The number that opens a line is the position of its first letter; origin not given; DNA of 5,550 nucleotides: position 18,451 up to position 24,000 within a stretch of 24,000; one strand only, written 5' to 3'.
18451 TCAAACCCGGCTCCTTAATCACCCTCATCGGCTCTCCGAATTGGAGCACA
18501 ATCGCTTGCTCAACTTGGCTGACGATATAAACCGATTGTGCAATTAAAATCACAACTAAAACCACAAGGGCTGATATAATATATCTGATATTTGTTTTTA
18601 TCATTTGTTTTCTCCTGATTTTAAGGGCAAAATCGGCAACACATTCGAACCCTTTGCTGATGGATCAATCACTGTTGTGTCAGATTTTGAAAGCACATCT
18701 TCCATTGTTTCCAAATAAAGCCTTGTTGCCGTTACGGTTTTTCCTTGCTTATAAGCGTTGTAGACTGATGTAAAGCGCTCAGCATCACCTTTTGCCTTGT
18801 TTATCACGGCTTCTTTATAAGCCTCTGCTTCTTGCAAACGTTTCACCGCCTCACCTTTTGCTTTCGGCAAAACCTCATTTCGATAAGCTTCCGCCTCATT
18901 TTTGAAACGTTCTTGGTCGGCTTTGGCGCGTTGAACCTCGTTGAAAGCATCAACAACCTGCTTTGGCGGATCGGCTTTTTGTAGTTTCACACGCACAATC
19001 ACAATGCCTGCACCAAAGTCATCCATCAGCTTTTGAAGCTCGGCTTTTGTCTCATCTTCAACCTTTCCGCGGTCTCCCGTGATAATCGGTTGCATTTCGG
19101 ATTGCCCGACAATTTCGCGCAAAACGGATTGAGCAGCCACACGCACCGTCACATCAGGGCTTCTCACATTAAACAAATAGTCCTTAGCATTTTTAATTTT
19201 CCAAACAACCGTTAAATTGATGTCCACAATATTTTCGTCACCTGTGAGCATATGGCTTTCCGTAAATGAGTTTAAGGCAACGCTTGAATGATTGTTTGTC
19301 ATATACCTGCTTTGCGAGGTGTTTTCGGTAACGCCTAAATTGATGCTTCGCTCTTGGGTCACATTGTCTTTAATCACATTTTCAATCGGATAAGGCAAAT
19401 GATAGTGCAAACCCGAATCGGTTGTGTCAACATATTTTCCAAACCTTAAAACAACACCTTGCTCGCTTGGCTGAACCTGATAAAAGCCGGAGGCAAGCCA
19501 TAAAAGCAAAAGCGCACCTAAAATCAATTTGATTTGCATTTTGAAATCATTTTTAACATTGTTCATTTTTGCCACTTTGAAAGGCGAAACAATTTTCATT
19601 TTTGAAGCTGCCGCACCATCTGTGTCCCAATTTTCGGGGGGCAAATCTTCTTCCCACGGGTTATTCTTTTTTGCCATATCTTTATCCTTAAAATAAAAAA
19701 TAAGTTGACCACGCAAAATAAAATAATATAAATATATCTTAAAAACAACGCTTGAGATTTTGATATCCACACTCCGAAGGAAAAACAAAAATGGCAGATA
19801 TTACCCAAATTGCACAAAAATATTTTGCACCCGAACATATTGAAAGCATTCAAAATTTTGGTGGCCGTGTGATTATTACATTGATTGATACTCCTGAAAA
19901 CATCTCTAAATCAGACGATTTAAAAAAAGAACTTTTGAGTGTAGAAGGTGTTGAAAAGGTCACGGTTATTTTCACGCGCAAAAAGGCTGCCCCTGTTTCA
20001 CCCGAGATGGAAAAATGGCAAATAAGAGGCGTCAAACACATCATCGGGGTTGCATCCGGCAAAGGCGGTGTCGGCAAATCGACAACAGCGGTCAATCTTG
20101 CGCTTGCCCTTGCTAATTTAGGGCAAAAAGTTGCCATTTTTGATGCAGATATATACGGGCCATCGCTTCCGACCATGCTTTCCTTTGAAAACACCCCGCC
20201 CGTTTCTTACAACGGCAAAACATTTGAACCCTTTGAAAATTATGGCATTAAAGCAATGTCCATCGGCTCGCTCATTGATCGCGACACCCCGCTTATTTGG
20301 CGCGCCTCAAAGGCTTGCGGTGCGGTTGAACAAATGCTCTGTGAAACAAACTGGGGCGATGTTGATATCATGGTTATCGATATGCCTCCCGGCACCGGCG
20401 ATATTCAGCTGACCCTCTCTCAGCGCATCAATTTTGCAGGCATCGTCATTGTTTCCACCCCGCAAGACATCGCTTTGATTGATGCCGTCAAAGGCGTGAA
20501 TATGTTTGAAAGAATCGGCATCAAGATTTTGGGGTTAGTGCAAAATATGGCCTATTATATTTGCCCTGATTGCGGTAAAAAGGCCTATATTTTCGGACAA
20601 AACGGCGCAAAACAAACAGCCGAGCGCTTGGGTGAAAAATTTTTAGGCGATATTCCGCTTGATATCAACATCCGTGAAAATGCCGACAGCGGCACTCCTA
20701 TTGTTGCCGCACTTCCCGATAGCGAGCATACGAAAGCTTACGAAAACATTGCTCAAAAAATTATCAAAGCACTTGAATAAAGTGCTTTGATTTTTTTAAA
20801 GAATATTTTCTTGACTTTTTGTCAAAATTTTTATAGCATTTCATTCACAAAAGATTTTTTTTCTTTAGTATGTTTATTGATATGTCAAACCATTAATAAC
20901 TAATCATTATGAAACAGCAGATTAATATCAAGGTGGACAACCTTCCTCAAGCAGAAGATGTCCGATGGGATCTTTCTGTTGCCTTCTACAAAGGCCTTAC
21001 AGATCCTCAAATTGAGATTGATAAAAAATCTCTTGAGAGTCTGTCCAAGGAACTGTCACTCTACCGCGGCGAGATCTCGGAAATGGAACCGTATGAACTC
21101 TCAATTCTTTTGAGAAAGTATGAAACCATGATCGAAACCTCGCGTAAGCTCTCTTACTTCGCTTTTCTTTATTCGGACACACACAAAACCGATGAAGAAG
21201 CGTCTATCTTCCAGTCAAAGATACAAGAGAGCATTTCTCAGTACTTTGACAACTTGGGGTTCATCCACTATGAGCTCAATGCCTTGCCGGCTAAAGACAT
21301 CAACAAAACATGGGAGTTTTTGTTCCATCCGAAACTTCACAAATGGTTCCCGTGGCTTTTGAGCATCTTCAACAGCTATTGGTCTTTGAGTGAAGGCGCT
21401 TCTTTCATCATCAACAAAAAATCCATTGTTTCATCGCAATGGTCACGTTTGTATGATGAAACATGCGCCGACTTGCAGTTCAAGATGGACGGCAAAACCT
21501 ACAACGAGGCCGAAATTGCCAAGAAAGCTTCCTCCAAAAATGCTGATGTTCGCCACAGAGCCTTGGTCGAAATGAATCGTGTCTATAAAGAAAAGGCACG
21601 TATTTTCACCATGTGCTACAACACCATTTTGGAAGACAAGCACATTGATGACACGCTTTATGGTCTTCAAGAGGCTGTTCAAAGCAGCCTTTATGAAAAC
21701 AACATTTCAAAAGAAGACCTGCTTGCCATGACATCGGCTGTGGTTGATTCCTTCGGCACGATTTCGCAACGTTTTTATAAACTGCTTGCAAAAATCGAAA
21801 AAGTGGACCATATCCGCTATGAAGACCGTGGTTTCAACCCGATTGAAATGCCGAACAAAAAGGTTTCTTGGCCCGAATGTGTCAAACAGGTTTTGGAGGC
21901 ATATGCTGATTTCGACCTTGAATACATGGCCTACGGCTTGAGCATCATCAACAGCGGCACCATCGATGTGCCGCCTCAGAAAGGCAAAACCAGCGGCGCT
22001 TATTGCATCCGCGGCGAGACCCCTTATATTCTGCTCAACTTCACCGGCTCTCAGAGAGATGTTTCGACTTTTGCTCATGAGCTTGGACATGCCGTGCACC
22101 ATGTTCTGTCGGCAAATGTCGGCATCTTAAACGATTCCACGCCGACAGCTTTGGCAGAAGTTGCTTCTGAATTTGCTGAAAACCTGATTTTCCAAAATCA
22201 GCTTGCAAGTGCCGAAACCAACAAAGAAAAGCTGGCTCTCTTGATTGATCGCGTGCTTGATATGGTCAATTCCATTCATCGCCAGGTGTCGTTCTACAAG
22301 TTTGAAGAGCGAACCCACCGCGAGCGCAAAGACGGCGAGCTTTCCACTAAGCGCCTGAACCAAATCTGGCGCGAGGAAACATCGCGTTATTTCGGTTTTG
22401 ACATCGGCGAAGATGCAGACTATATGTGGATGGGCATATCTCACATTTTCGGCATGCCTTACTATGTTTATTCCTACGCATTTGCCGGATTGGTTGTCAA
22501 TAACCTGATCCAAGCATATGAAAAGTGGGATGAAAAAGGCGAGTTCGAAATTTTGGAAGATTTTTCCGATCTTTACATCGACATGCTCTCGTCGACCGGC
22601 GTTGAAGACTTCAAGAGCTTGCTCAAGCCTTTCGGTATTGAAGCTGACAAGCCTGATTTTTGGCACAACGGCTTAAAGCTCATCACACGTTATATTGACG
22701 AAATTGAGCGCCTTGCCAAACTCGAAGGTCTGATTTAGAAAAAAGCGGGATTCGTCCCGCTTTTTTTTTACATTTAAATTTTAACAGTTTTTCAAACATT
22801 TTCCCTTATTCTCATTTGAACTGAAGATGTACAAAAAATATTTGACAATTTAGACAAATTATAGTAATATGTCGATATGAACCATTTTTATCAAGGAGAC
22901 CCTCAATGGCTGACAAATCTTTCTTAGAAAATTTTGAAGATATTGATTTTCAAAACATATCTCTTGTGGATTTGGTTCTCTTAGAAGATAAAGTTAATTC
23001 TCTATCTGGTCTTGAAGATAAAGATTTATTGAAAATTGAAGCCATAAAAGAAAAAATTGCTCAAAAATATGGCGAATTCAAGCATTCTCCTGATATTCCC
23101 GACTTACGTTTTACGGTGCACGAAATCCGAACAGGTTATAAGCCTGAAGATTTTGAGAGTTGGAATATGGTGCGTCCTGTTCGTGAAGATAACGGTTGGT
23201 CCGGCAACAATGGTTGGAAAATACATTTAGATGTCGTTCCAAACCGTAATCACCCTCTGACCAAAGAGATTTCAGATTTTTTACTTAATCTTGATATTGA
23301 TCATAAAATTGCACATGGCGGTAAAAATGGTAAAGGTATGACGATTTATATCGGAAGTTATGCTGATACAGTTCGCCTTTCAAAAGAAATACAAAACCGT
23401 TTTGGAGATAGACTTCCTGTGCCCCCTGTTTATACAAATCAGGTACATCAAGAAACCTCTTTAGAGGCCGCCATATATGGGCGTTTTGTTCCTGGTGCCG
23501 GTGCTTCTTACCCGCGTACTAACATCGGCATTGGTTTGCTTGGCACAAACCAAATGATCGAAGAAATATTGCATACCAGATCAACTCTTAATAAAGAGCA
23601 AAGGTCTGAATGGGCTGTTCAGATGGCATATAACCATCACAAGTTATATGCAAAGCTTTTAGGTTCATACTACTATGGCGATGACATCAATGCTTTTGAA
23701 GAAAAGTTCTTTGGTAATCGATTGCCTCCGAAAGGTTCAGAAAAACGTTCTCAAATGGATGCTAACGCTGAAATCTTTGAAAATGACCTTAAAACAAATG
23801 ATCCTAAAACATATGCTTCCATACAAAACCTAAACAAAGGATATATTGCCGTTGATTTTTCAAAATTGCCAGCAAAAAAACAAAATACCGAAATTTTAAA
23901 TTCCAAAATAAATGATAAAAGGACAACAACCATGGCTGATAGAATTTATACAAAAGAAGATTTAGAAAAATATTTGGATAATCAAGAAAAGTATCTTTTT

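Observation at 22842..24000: Edge-truncated, strongly signalled ORF with a phosphothreonine-lyase-like catalytic layout (candidate effector or new lyase-fold protein)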

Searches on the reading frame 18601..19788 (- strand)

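Call 12: search_protein_families(library=ncbifam, proteins=[window:18601-19788:-], max_evalue=0.00001)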
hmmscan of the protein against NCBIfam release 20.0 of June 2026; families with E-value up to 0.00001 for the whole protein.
window:18601-19788:- (395 aa): 4 families
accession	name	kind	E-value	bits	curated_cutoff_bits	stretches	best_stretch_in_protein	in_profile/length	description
TIGR01933.1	hflK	equivalog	4.9e-86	288.4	159.4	1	102-389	1-260/261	FtsH protease activity modulator HflK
NF008181.0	PRK10930.1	equivalog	1.9e-59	201.5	660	2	178-389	147-355/419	FtsH protease activity modulator HflK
TIGR01932.1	hflC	equivalog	1.7e-12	46.8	134.4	0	253-376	187-309/318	protease modulator HflC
NF008259.0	PRK11029.1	equivalog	1.4e-06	27.5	427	0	233-368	172-309/334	protease modulator HflC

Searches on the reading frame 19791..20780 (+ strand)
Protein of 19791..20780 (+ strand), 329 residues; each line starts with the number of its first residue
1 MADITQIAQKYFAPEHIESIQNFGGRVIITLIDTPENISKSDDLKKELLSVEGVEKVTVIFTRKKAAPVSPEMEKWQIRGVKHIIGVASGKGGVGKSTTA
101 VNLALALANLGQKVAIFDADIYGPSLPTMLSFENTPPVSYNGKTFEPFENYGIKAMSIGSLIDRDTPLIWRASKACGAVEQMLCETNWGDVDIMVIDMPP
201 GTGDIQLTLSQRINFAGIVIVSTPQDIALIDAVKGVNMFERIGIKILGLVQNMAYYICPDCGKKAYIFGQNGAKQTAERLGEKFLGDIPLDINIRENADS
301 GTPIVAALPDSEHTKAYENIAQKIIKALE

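Call 12: search_protein_families(library=ncbifam, proteins=[window:19791-20780:+], max_evalue=0.00001)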
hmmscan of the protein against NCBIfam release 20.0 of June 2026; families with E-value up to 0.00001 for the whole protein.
window:19791-20780:+ (329 aa): 17 families
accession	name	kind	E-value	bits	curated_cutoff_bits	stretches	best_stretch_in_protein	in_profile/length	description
NF008669.0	PRK11670.1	equivalog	3.3e-99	332.3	348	1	42-326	68-351/369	iron-sulfur cluster carrier protein ApbC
NF041136.1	MrpORP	equivalog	1.2e-78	264.9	450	1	80-327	3-251/365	iron-sulfur cluster carrier protein MrpORP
TIGR01969.1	minD_arch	subfamily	1.5e-28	99.7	201.75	2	189-326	107-232/251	cell division ATPase MinD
TIGR01968.1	minD_bact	equivalog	2.1e-17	63.3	212.9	1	83-134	2-53/261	septum site-determining protein MinD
NF041546.1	ParA_partition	equivalog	8.4e-12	45.1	180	1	84-120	1-37/203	ParA family partition ATPase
NF047398.1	AAA_KGGVGR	domain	8.1e-11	42.6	90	1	84-136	4-56/190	KGGVGR-motif variant AAA ATPase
TIGR01287.1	nifH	equivalog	1.7e-09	37.4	394.35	0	90-121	7-38/275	nitrogenase iron protein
TIGR01007.1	eps_fam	subfamily_domain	2e-09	37.3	108.05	1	84-131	19-66/204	polysaccharide biosynthesis tyrosine autokinase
NF033200.1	F430_CfbC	exception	2.4e-09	37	402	0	90-120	7-37/260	Ni-sirohydrochlorin a,c-diamide reductive cyclase ATP-dependent reductase subunit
NF009701.0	PRK13230.1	subfamily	7.8e-09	34.9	350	0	89-121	7-39/291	nitrogenase reductase-like protein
TIGR03018.1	pepcterm_TyrKin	hypoth_equivalog_domain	3.9e-08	32.9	230.65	1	80-136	33-90/207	XrtA-associated tyrosine autokinase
TIGR03029.1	EpsG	equivalog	2.8e-07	30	313.8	1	75-252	97-273/274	chain length determinant protein tyrosine kinase EpsG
NF008079.0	PRK10818.1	equivalog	3.7e-07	29.7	508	0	83-122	3-42/270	septum site-determining protein MinD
TIGR03815.1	CpaE_hom_Actino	equivalog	4.5e-07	29.3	154.45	1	83-136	112-165/340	septum site-determining protein Ssd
TIGR01281.1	DPOR_bchL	equivalog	2.7e-06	27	345.15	0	89-117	6-34/268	ferredoxin:protochlorophyllide reductase (ATP-dependent) iron-sulfur ATP-binding protein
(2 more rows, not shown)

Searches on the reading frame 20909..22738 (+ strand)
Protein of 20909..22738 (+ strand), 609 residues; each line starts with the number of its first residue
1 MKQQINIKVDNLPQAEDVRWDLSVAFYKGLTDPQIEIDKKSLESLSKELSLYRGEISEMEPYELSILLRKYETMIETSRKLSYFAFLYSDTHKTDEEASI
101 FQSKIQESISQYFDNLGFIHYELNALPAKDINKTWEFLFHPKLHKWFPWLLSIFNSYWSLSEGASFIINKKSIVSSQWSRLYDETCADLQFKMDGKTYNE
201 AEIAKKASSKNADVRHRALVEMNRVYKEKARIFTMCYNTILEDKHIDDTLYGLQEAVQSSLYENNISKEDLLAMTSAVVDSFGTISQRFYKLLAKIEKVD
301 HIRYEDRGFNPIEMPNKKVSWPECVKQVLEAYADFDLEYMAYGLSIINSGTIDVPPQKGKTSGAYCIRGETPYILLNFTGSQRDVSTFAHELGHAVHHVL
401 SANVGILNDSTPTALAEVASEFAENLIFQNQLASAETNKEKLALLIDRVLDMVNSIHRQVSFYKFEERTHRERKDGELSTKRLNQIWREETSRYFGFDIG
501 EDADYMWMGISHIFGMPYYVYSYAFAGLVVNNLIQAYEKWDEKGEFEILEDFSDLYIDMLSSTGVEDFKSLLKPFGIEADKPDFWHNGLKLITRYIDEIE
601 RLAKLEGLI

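Call 12: search_protein_families(library=ncbifam, proteins=[window:20909-22738:+], max_evalue=0.00001)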
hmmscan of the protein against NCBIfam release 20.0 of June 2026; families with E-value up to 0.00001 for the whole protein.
window:20909-22738:+ (609 aa): 3 families
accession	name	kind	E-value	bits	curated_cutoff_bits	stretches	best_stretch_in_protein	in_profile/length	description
TIGR02290.1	M3_fam_3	subfamily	5.8e-117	392.1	561.7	1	19-602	1-587/587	M3 family oligoendopeptidase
TIGR00181.1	pepF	equivalog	2.8e-67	227.9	490.55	1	17-601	7-590/591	oligoendopeptidase F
TIGR02289.1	M3_not_pepF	subfamily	2.7e-22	79.1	442.35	1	173-599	119-548/549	M3 family oligoendopeptidase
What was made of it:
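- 22737..22768 (+): Intrinsic-terminator hairpin ending the upstream M3 oligoendopeptidase (pepF-like) gene. It separates that gene from the ORF. The upstream gene 20909-22738 matches the M3 oligoendopeptidase model at E 5.8e-117 (call 12).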

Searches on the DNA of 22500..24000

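Call 81: search_rna_families(source=window, start=22500, end=24000, threshold=gathering)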
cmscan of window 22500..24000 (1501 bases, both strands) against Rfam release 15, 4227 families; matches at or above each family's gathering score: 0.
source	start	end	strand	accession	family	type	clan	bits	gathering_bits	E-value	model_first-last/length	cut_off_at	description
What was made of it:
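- Tried and rejected: Rfam found nothing in 22500-24000 (call 81).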
